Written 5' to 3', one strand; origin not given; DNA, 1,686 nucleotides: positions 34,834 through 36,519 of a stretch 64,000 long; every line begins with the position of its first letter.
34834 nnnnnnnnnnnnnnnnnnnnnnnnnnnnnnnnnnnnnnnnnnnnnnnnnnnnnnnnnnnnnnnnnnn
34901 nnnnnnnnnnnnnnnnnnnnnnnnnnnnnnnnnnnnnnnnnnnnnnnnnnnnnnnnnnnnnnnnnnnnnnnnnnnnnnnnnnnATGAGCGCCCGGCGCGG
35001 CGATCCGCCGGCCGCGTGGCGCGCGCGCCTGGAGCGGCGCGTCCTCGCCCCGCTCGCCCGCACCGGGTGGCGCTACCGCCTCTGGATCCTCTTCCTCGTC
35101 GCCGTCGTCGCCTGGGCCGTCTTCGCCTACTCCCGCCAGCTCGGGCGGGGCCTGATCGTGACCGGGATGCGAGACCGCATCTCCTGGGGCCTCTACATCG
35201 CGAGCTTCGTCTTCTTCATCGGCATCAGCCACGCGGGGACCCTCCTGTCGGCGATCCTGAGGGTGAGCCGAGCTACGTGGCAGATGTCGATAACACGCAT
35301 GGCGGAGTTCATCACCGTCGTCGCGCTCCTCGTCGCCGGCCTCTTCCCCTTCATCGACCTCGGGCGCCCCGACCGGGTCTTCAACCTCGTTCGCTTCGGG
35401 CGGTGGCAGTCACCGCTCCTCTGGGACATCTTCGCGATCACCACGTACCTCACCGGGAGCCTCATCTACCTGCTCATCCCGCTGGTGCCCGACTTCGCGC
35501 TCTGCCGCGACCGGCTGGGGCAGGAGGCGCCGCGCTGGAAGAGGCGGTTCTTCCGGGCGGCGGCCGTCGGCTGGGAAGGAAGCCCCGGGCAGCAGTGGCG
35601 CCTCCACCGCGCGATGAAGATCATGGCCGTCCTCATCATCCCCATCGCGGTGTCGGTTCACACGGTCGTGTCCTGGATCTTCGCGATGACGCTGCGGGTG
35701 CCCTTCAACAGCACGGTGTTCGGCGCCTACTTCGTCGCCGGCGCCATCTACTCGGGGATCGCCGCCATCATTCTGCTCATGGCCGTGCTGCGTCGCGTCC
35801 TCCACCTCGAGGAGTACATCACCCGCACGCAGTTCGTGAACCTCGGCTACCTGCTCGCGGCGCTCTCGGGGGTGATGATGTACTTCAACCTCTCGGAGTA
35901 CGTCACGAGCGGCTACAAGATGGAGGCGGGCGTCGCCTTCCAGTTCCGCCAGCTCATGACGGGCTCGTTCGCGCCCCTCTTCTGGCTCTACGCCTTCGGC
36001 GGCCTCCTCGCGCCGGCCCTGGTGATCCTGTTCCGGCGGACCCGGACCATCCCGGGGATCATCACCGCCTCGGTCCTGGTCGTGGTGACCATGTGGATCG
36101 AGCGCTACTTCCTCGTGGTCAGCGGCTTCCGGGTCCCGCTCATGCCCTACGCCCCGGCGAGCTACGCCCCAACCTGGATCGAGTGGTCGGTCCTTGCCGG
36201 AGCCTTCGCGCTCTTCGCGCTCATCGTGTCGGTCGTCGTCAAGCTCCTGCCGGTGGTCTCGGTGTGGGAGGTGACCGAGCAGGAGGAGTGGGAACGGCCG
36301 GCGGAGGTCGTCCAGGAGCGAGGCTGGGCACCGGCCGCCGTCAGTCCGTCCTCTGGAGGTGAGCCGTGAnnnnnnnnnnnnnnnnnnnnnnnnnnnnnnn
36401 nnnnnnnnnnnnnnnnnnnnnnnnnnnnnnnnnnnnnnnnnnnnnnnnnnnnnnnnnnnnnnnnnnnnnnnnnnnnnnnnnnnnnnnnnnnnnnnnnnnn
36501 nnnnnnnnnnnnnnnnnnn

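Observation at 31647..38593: Minimal alternative-complex-III-like quinol-to-cupredoxin module next to a GAF histidine kinase and NarL regulator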

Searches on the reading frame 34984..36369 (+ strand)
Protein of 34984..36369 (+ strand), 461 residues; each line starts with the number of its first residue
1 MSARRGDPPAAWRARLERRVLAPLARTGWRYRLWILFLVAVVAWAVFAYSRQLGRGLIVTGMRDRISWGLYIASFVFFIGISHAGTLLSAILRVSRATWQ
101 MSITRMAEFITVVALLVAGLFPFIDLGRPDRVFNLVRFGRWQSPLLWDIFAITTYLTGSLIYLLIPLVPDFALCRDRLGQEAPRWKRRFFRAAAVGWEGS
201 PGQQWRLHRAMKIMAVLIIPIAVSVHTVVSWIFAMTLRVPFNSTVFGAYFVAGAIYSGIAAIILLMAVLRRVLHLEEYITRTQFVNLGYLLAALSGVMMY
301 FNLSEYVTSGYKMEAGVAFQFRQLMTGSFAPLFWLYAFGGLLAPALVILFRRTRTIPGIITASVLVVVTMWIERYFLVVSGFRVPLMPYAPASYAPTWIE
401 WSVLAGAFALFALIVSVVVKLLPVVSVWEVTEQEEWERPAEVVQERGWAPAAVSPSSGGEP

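Call 7: search_protein_families(library=pfam, proteins=[window:34984-36369:+], max_evalue=0.01)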
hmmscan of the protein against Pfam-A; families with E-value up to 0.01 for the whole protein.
window:34984-36369:+ (461 aa): 1 family
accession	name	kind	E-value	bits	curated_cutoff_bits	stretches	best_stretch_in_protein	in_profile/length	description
PF03916.19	NrfD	-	5.7e-35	121.9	25.8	1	59-382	2-309/313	Polysulphide reductase, NrfD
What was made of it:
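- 34984..36369 (+): ActC-like NrfD-family quinol-binding membrane subunit (about 10 TM helices, no cofactor). Pfam NrfD 121.9 bits (call 7).
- Checked: NrfD, 34984-36369: Pfam NrfD at 122 bits (call 7).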

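Call 8: search_protein_families(library=ncbifam, proteins=[window:34984-36369:+], max_evalue=0.01)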
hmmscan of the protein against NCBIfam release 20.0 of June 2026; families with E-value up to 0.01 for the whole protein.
window:34984-36369:+ (461 aa): 2 families
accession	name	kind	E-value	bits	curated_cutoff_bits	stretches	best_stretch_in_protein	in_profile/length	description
NF045798.1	DsrP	equivalog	2.4e-41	142.3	350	2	25-161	6-138/346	sulfate reduction electron transfer complex DsrMKJOP subunit DsrP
NF041784.1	mnquin_red_QrcD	equivalog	1.3e-15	57.6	570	2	29-168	16-154/408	menaquinone reductase integral membrane subunit QrcD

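Call 9: find_homologous_proteins(query=window:34984-36369:+, max_evalue=1e-10)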
Query window:34984-36369:+ (461 aa): 5946 proteins with E <= 1e-10 among 8000 candidates; the best 120 are listed.
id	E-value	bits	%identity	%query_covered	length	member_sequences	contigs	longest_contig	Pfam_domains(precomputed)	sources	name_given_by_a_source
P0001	7.1e-298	1006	100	100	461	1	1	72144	PF03916.20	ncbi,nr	ncbi:MAG: polysulfide reductase NrfD [Acidobacteria bacterium]|nr:polysulfide reductase NrfD [Acidob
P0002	3.1e-212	724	74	98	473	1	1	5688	PF03916.20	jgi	jgi:molybdopterin-containing oxidoreductase family membrane subunit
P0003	1.0e-209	715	73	99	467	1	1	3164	PF03916.20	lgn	-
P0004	3.0e-205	701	72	94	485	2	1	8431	PF03916.20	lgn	-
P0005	9.0e-205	699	73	96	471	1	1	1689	PF03916.20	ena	-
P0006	4.1e-204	697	71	98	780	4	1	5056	PF12797.13,PF12837.13,PF13247.12,PF00037.33,PF03916.20,PF12838.13,PF13237.12,PF13187.12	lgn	-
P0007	4.5e-204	697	74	92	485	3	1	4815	PF03916.20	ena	-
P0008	1.2e-203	695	71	95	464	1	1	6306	PF03916.20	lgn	-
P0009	5.2e-203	693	70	98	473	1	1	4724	PF03916.20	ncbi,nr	ncbi:MAG: polysulfide reductase NrfD [Chloroflexi bacterium]|nr:polysulfide reductase NrfD [Chlorofl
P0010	3.4e-202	691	71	95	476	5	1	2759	PF03916.20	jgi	-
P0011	7.7e-202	689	71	95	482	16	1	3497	PF03916.20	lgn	-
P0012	1.1e-201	689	73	93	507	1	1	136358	PF03916.20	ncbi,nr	ncbi:MAG: polysulfide reductase [Chloroflexota bacterium]|nr:MAG: polysulfide reductase [Chloroflexo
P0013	3.0e-201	687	72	93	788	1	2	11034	PF12797.13,PF12837.13,PF13247.12,PF00037.33,PF03916.20,PF12838.13,PF13237.12,PF13187.12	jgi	-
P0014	1.1e-200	686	71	97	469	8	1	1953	PF03916.20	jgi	jgi:Ni/Fe-hydrogenase subunit HybB-like protein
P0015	1.1e-200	686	73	93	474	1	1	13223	PF03916.20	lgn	-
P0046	3.3e-197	674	68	99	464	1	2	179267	PF03916.20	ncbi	-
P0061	1.4e-196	672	70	97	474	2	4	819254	PF03916.20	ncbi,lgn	-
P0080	2.1e-195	668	68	98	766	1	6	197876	PF12797.13,PF12837.13,PF13247.12,PF00037.33,PF03916.20,PF12838.13,PF13237.12,PF13187.12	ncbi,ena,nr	ncbi:MAG: polysulfide reductase NrfD [Chloroflexi bacterium]|nr:polysulfide reductase NrfD [Chlorofl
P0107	3.3e-193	661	67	95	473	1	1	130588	PF03916.20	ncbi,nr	ncbi:MAG: polysulfide reductase NrfD [Chloroflexi bacterium]|nr:polysulfide reductase NrfD [Chlorofl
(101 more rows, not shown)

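Call 10: find_related_loci(query=window:34984-36369:+, collection=genome_contigs, flank=10000)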
Query window:34984-36369:+ (461 aa) in genome_contigs; peptide patterns used: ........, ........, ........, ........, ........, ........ (x = any residue, [..] = any of these).
52 stretches matched a pattern; 8 encode a relative of the query (tblastn E <= 1e-3); 8 distinct loci.
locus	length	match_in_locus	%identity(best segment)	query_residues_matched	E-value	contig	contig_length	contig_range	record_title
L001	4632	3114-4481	71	10-460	0e+0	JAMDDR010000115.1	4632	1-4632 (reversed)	MAG: Chloroflexota bacterium isolate FK_Sedi_B_Bin.13 NODE_81994_length_4632_cov_1.94051, whole genome shotgun sequence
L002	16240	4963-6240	73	9-434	0e+0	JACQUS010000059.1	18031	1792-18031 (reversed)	MAG: Chloroflexi bacterium isolate NC_groundwater_1443_Ag_S-0.65um_71_33 S_p65_S5_coassembly_k141_616340, whole genome s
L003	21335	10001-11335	72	5-447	0e+0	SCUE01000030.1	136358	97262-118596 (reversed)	MAG: Chloroflexota bacterium isolate FW602_bin.22 FW602_bin.22-105222, whole genome shotgun sequence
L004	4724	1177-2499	70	9-461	0e+0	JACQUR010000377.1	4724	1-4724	MAG: Chloroflexi bacterium isolate NC_groundwater_1442_Ag_S-0.65um_69_44 S_p65_S5_coassembly_k141_3953858, whole genome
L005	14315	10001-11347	64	1-461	0e+0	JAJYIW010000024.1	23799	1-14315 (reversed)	MAG: Chloroflexi bacterium isolate DBS2-1.bin135 NODE_3698_length_23799_cov_7.234961, whole genome shotgun sequence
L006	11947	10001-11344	67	5-460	0e+0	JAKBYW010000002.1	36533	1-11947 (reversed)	MAG: Chloroflexi bacterium isolate WY3.bin148 NODE_1645_length_36533_cov_1.659919, whole genome shotgun sequence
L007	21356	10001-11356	67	1-460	0e+0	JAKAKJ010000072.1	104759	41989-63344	MAG: Chloroflexi bacterium isolate WY4.bin62 NODE_203_length_104759_cov_3.156874, whole genome shotgun sequence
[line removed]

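Call 11: find_encoding_contigs(protein=P0001, flank=10000, max_places=3)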
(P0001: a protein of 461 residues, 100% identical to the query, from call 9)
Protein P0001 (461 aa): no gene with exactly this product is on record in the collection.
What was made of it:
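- Tried and rejected: Exact look-up of the window's own NrfD contig: failed (call 11).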

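Call 12: find_encoding_contigs(protein=P0061, flank=10000, max_places=3)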
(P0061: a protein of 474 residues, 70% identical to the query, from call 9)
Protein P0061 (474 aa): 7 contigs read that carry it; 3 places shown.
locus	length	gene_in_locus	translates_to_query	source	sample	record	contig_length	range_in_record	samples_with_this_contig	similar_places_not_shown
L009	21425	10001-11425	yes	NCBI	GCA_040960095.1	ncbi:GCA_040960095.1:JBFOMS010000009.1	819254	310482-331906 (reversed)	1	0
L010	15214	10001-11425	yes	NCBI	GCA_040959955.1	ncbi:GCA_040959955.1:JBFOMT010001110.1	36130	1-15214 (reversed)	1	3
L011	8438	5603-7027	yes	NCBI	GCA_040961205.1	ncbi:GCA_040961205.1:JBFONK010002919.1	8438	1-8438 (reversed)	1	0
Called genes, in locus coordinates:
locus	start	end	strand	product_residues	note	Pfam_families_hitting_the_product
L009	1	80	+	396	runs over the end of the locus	PF07690:MFS_1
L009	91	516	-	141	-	PF00072:Response_reg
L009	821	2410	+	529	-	-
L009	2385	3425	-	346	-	PF00296:Bac_luciferase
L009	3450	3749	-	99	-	-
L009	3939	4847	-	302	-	PF00892:EamA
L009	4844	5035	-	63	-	-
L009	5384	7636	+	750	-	PF02743:dCache_1, PF00672:HAMP, PF00989:PAS, PF08448:PAS_4, PF13188:PAS_8 (faint), PF13426:PAS_9, PF00512:HisKA, PF02518:HATPase_c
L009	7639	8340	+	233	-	PF00072:Response_reg, PF00486:Trans_reg_C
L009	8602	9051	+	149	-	-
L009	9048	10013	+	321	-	PF13187:Fer4_9 (faint), PF12838:Fer4_7 (weak), PF13237:Fer4_10 (weak), PF13247:Fer4_11, PF12797:Fer4_2, PF00037:Fer4 (weak), PF12837:Fer4_6 (weak), PF13237:Fer4_10 (weak)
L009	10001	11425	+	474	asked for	PF03916:NrfD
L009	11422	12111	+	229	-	PF16640:Big_3_5 (weak), PF02369:Big_1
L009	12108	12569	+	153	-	PF00034:Cytochrom_C (weak), PF13442:Cytochrome_CBB3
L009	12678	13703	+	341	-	PF13473:Cupredoxin_1 (faint)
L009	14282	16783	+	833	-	PF02861:Clp_N, PF00004:AAA, PF23569:NBD_SMAX1, PF17871:AAA_lid_9, PF00158:Sigma54_activat (weak), PF07724:AAA_2, PF07728:AAA_5, PF10431:ClpB_D2-small, +9 more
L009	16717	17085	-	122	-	-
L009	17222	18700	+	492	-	PF00392:GntR, PF00155:Aminotran_1_2, PF12897:Asp_aminotransf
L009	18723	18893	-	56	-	-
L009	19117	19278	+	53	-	-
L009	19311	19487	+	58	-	-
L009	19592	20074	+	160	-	PF00116:COX2 (weak)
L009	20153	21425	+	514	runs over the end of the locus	PF00115:COX1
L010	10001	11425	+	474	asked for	PF03916:NrfD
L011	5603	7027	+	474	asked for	PF03916:NrfD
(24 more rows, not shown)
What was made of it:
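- In one relative (L009) COX2 and COX1 genes lie about 6 kb downstream (call 12).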

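Call 21: search_solved_structures(query=window:34984-36369:+, max_evalue=0.01)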
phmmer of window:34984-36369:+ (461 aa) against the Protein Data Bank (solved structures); distinct sequences matched with E-value up to 0.01: 6.
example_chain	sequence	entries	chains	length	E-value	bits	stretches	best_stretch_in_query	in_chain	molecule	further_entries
8k9e_C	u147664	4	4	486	1.4e-60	208.8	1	27-431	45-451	Polysulphide reductase NrfD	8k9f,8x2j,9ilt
6f0k_C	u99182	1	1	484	2.3e-57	198.2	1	29-430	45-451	Polysulphide reductase NrfD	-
6lod_C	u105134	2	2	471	1.5e-55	192.2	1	20-432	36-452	Polysulphide reductase NrfD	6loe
6btm_C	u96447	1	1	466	3.1e-55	191.2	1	31-430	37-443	Alternative Complex III subunit C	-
6f0k_F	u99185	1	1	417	9.6e-05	24.7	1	227-381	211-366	ActF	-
8k9e_F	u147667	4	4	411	0.00036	22.8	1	204-396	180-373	Quinol:cytochrome c oxidoreductase quinone-binding subunit 2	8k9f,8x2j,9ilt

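Call 30: find_encoding_contigs(protein=P0046, flank=10000, max_places=1)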
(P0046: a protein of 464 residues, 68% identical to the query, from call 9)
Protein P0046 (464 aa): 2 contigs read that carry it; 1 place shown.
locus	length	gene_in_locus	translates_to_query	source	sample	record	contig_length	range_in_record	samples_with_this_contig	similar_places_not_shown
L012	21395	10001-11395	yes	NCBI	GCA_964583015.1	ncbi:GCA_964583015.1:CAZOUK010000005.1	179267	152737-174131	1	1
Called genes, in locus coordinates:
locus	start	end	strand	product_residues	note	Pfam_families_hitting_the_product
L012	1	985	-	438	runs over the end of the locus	PF04015:DUF362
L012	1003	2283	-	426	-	PF01546:Peptidase_M20, PF07687:M20_dimer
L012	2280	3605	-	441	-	PF00202:Aminotran_3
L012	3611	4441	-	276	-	PF09339:HTH_IclR, PF12802:MarR_2 (weak), PF13412:HTH_24 (faint), PF01614:IclR_C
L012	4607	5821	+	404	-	PF00596:Aldolase_II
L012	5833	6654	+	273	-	PF00106:adh_short, PF08659:KR, PF13561:adh_short_C2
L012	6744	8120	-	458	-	PF00989:PAS (weak), PF13188:PAS_8 (weak), PF08448:PAS_4 (weak), PF07730:HisKA_3, PF02518:HATPase_c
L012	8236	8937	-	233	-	PF00072:Response_reg, PF00196:GerE, PF08281:Sigma70_r4_2, PF13384:HTH_23 (weak)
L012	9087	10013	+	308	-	PF12837:Fer4_6 (faint), PF13237:Fer4_10 (faint), PF12838:Fer4_7 (weak), PF13247:Fer4_11, PF13187:Fer4_9 (weak), PF00037:Fer4 (weak), PF12797:Fer4_2 (weak), PF13247:Fer4_11 (weak)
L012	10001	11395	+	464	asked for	PF03916:NrfD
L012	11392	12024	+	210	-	PF10670:DUF4198 (weak), PF16640:Big_3_5, PF02369:Big_1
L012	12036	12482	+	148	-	PF00034:Cytochrom_C (faint), PF13442:Cytochrome_CBB3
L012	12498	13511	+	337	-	PF13473:Cupredoxin_1 (faint)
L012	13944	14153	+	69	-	PF10055:DUF2292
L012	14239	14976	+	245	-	PF01925:TauE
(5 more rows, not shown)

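Call 31: find_encoding_contigs(protein=P0080, flank=10000, max_places=1)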
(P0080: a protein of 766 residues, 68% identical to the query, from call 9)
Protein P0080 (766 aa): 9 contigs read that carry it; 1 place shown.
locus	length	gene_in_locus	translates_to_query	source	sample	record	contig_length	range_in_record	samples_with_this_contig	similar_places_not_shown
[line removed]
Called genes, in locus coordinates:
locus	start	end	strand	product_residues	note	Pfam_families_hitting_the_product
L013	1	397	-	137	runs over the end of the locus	PF14898:DUF4491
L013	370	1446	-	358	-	PF01208:URO-D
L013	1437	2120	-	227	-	PF06778:Chlor_dismutase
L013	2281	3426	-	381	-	PF04055:Radical_SAM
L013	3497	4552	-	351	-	PF00490:ALAD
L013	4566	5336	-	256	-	PF02602:HEM4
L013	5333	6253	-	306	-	PF01379:Porphobil_deam, PF03900:Porphobil_deamC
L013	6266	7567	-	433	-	PF05201:GlutR_N, PF01488:Shikimate_DH, PF02423:OCD_Mu_crystall (faint), PF03807:F420_oxidored (weak), PF00745:GlutR_dimer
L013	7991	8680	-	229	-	PF00072:Response_reg, PF00486:Trans_reg_C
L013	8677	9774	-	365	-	PF00512:HisKA, PF02518:HATPase_c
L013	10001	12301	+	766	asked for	PF03916:NrfD, PF13187:Fer4_9 (faint), PF13237:Fer4_10 (faint), PF12838:Fer4_7 (faint), PF13247:Fer4_11, PF00037:Fer4 (weak), PF12797:Fer4_2 (weak), PF12837:Fer4_6 (weak)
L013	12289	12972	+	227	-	PF02369:Big_1, PF16640:Big_3_5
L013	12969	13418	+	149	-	PF13442:Cytochrome_CBB3, PF00034:Cytochrom_C (weak)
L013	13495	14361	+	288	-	PF00034:Cytochrom_C (weak), PF13442:Cytochrome_CBB3 (weak), PF00034:Cytochrom_C, PF13442:Cytochrome_CBB3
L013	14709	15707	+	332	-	PF00005:ABC_tran, PF13304:AAA_21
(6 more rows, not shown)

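Call 32: find_encoding_contigs(protein=P0107, flank=10000, max_places=1)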
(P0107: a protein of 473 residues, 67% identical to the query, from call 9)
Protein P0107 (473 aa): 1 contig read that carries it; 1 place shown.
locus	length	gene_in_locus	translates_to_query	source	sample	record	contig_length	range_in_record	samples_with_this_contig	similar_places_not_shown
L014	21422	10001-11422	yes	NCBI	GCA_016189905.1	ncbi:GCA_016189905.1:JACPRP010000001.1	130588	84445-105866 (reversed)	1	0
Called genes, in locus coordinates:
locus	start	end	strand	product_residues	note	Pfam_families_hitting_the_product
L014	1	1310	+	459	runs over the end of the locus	-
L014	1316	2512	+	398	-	PF13692:Glyco_trans_1_4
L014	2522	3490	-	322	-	PF00535:Glycos_transf_2, PF10111:Glyco_tranf_2_2, PF13641:Glyco_tranf_2_3, PF13506:Glyco_transf_21 (weak), PF13632:Glyco_trans_2_3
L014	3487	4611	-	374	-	PF03706:LPG_synthase_TM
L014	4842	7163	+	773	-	PF02743:dCache_1 (faint), PF00672:HAMP, PF01590:GAF, PF13185:GAF_2, PF13492:GAF_3 (weak), PF07730:HisKA_3, PF02518:HATPase_c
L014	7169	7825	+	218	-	PF00072:Response_reg, PF08281:Sigma70_r4_2, PF00196:GerE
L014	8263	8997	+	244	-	PF00034:Cytochrom_C (weak), PF13442:Cytochrome_CBB3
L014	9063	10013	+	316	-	PF12838:Fer4_7 (faint), PF13247:Fer4_11, PF13187:Fer4_9 (weak), PF00037:Fer4 (weak), PF12797:Fer4_2, PF12837:Fer4_6 (weak), PF13237:Fer4_10 (weak)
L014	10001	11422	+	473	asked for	PF03916:NrfD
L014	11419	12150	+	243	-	PF02369:Big_1 (weak)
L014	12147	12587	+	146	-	PF13442:Cytochrome_CBB3, PF00034:Cytochrom_C (weak)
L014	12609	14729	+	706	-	PF13442:Cytochrome_CBB3, PF00034:Cytochrom_C (weak), PF13442:Cytochrome_CBB3, PF00034:Cytochrom_C (weak), PF13442:Cytochrome_CBB3, PF00034:Cytochrom_C (weak), PF13442:Cytochrome_CBB3, PF13442:Cytochrome_CBB3, +7 more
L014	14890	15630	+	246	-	PF00034:Cytochrom_C (weak), PF13442:Cytochrome_CBB3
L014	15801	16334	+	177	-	PF02357:NusG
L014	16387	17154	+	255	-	PF19567:CpsB_CapC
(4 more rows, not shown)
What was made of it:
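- One relative carries a 706-aa chain of cytochrome c domains that could reach out through the wall (call 32).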
